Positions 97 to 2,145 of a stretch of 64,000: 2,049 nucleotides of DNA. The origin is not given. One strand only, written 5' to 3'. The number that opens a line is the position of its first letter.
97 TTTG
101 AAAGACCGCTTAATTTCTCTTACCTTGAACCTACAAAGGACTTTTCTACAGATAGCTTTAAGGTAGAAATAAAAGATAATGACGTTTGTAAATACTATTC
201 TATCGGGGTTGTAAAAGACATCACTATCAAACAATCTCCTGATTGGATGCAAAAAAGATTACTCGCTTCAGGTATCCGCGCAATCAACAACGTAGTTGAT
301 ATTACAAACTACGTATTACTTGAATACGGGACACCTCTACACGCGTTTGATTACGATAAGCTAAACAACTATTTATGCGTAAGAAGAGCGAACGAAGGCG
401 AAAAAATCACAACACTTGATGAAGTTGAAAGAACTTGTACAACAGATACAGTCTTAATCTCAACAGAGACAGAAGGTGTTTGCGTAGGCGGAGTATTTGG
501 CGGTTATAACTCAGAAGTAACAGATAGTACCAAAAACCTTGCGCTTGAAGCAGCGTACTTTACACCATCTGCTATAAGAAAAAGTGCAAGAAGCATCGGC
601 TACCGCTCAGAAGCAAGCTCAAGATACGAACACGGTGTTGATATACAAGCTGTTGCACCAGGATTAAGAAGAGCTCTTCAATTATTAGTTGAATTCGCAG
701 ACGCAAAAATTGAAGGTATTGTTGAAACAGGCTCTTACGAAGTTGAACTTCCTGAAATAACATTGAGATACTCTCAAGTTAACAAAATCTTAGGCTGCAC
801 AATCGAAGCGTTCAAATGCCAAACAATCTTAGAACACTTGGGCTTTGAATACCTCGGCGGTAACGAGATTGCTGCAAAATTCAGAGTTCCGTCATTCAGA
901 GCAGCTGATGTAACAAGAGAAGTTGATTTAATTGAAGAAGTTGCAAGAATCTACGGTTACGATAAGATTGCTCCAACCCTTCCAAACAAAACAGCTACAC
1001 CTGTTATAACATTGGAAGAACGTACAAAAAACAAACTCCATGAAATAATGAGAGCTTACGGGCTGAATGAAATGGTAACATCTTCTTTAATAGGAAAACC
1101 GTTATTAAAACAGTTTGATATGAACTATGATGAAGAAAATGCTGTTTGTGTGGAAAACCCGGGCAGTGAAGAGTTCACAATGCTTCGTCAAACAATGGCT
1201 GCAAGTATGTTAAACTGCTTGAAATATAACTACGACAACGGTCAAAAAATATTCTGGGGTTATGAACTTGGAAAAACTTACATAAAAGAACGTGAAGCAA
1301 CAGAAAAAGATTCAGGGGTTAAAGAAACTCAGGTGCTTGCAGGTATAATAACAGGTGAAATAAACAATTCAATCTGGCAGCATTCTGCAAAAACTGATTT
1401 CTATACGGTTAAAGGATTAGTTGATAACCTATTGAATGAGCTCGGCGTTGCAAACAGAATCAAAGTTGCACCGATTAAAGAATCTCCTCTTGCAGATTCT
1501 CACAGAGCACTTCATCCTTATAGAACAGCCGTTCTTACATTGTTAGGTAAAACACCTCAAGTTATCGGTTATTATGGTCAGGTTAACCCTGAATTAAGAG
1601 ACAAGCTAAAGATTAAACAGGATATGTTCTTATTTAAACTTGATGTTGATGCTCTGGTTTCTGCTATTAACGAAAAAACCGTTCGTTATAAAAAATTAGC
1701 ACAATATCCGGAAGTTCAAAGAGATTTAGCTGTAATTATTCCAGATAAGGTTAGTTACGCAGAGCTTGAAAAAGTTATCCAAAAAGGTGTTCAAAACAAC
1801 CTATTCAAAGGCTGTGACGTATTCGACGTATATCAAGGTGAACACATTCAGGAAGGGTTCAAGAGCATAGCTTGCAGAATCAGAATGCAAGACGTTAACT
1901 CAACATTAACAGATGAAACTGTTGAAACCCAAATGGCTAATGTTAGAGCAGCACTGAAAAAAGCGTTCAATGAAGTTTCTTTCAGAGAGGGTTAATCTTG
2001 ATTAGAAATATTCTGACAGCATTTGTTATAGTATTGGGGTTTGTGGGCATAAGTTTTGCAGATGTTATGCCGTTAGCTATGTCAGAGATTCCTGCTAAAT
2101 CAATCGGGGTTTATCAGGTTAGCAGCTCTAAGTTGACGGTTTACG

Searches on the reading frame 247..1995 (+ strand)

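Call 24: search_protein_families(library=ncbifam, proteins=[window:247-1995:+], max_evalue=0.00001)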
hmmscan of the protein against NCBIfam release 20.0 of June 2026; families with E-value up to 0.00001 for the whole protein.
window:247-1995:+ (582 aa): 3 families
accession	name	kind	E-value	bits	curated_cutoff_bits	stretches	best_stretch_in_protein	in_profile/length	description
TIGR00472.1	pheT_bact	equivalog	7.9e-155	517.2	402.65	1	1-575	237-794/798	phenylalanine--tRNA ligase subunit beta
NF001882.0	PRK00629.5-4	equivalog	4.7e-39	134.3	527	1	5-329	239-545/725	phenylalanine--tRNA ligase subunit beta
TIGR00471.1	pheT_arch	equivalog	5.3e-26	91.2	282.65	1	166-470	275-550/551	phenylalanine--tRNA ligase subunit beta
